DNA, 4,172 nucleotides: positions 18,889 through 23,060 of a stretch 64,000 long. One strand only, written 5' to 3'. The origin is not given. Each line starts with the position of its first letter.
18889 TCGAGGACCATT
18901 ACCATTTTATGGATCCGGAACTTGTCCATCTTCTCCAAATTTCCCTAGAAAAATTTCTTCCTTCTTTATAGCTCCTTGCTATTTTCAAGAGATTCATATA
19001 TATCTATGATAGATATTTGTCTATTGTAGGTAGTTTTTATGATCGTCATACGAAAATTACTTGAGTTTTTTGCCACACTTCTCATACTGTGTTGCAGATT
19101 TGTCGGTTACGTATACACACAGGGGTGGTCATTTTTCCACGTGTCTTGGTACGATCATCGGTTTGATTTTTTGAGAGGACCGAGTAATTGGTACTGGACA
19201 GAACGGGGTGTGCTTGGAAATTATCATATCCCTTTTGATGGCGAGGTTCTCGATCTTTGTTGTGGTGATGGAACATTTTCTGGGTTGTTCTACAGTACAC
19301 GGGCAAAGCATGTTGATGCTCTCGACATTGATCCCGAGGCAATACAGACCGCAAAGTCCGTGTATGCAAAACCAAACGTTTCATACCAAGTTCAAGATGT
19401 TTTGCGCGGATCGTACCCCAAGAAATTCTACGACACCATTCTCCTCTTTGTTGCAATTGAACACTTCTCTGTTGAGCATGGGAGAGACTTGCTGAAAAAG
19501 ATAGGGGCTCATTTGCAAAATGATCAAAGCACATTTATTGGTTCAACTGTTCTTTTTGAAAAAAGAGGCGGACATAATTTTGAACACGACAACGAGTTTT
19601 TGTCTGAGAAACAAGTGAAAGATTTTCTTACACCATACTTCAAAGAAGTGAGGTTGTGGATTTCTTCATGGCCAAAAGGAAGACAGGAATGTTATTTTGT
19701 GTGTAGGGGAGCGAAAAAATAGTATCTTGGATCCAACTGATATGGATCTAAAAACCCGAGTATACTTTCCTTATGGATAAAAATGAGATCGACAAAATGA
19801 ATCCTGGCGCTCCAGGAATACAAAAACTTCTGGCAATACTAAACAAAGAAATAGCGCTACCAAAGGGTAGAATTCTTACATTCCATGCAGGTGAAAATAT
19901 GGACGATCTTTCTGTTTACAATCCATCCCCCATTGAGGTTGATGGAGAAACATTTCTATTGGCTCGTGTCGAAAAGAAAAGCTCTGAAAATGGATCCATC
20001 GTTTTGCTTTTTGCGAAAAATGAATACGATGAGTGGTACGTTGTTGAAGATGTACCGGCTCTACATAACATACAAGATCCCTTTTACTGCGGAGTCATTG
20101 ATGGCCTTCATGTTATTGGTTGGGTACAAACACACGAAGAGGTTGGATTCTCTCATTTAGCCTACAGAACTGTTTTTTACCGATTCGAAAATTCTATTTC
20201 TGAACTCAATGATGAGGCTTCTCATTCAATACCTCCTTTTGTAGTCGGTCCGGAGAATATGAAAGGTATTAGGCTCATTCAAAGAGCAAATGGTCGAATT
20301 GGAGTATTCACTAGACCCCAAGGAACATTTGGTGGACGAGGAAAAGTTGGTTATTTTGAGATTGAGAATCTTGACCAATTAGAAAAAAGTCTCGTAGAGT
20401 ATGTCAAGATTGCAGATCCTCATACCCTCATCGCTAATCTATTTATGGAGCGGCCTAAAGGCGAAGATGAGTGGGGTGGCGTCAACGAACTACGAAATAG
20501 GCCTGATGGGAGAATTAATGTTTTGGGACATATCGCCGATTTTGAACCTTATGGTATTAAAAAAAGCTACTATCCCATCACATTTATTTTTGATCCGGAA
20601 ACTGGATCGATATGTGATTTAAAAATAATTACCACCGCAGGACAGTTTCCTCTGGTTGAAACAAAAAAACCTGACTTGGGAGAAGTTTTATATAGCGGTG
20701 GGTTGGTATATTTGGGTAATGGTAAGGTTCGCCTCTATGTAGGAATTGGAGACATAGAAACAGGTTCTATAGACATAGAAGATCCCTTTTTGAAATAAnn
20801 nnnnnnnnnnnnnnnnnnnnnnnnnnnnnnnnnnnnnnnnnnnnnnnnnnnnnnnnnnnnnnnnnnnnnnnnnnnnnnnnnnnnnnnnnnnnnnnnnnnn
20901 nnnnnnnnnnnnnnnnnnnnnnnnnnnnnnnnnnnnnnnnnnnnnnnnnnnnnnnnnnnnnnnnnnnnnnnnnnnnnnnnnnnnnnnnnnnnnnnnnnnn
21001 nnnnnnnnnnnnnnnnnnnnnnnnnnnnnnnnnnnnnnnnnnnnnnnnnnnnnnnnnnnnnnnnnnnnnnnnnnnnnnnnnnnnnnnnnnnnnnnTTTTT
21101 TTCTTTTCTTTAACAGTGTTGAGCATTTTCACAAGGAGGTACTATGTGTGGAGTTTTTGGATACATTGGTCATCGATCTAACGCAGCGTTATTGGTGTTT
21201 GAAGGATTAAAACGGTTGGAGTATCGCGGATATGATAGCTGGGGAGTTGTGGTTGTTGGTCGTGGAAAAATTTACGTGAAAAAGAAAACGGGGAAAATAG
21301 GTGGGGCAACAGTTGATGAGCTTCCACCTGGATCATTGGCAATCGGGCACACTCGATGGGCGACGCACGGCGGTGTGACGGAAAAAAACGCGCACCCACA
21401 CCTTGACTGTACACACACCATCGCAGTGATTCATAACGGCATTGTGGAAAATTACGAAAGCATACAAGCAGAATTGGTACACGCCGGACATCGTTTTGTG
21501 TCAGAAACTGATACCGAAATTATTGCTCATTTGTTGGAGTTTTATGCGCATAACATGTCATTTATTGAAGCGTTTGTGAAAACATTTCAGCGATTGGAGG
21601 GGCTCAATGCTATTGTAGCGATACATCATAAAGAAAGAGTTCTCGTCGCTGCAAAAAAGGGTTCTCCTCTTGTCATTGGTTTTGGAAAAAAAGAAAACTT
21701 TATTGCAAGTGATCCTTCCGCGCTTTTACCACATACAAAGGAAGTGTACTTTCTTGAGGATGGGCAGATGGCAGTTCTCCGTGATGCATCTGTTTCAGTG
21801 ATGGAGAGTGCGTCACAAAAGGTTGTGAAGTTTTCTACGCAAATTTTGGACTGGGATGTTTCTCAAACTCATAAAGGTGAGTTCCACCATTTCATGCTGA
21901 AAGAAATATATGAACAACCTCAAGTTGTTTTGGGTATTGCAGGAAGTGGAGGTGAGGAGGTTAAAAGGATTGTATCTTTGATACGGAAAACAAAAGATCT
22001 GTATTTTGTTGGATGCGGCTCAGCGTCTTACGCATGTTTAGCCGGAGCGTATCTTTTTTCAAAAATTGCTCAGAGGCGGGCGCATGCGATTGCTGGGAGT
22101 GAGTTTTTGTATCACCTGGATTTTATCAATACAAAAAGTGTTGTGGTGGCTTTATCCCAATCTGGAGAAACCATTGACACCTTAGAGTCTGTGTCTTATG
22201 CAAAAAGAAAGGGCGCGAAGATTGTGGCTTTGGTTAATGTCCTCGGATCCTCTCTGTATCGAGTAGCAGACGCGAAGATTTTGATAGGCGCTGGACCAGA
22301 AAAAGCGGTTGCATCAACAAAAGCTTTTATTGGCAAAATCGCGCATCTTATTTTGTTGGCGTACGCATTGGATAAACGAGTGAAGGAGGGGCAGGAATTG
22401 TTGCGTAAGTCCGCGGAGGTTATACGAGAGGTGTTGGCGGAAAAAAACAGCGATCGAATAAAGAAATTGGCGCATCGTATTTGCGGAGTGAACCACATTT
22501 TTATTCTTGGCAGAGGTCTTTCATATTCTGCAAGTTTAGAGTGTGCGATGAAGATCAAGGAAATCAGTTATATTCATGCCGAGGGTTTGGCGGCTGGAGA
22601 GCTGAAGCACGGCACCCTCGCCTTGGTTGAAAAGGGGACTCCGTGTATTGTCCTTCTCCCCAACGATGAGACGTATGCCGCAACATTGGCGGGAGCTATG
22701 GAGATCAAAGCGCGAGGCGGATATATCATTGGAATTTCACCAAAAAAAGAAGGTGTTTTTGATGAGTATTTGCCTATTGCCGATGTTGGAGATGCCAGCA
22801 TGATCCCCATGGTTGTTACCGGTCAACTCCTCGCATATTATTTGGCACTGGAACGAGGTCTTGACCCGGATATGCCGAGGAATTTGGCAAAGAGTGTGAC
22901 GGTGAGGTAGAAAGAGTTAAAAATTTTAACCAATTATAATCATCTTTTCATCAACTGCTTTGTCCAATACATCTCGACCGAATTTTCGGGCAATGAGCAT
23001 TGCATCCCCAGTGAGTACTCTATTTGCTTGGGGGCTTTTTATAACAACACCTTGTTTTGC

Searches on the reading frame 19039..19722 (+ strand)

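Call 10: search_protein_families(library=pfam, proteins=[window:19039-19722:+], max_evalue=0.001)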
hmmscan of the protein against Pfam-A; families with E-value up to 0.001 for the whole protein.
window:19039-19722:+ (227 aa): 7 families
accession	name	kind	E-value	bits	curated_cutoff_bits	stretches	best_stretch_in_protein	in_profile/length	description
PF13649.12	Methyltransf_25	-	3.5e-13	50.5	27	1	70-160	1-94/97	Methyltransferase domain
PF13489.12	Methyltransf_23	-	2.4e-09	37.6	27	1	67-171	23-119/164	Methyltransferase domain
PF08241.18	Methyltransf_11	-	2.9e-08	34.7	21.2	1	71-159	1-87/95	Methyltransferase domain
PF13847.12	Methyltransf_31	-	3.2e-06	27.4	27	1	69-141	6-85/145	Methyltransferase domain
PF05175.20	MTS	-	2.6e-05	24.4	23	1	66-135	31-103/170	Methyltransferase small domain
PF08242.18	Methyltransf_12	-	3.9e-05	24.7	30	1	71-161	1-94/98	Methyltransferase domain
PF06325.19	PrmA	-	0.0006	19.8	22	1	69-135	164-231/296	Ribosomal protein L11 methyltransferase (PrmA)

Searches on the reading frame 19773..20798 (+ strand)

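Call 10: search_protein_families(library=pfam, proteins=[window:19773-20798:+], max_evalue=0.001)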
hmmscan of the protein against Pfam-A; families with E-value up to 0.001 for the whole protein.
window:19773-20798:+ (341 aa): 1 family
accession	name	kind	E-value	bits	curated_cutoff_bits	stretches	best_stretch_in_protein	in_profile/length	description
PF08950.16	DUF1861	-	2e-70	237.7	28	1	34-340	14-295/296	Protein of unknown function (DUF1861)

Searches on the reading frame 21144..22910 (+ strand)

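Call 10: search_protein_families(library=pfam, proteins=[window:21144-22910:+], max_evalue=0.001)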
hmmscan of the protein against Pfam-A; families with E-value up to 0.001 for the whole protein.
window:21144-22910:+ (588 aa): 4 families
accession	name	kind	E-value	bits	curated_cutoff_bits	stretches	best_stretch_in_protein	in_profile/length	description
PF01380.27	SIS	-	1.2e-42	145.3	25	2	280-396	2-119/131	SIS domain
PF13522.11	GATase_6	-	1.4e-16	61.2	27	1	63-179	10-119/130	Glutamine amidotransferase domain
PF13537.11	GATase_7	-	1.6e-13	51.1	25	1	79-195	9-122/123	Glutamine amidotransferase domain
PF13230.11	GATase_4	-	0.0005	19.5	23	1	65-138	73-145/272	Glutamine amidotransferases class-II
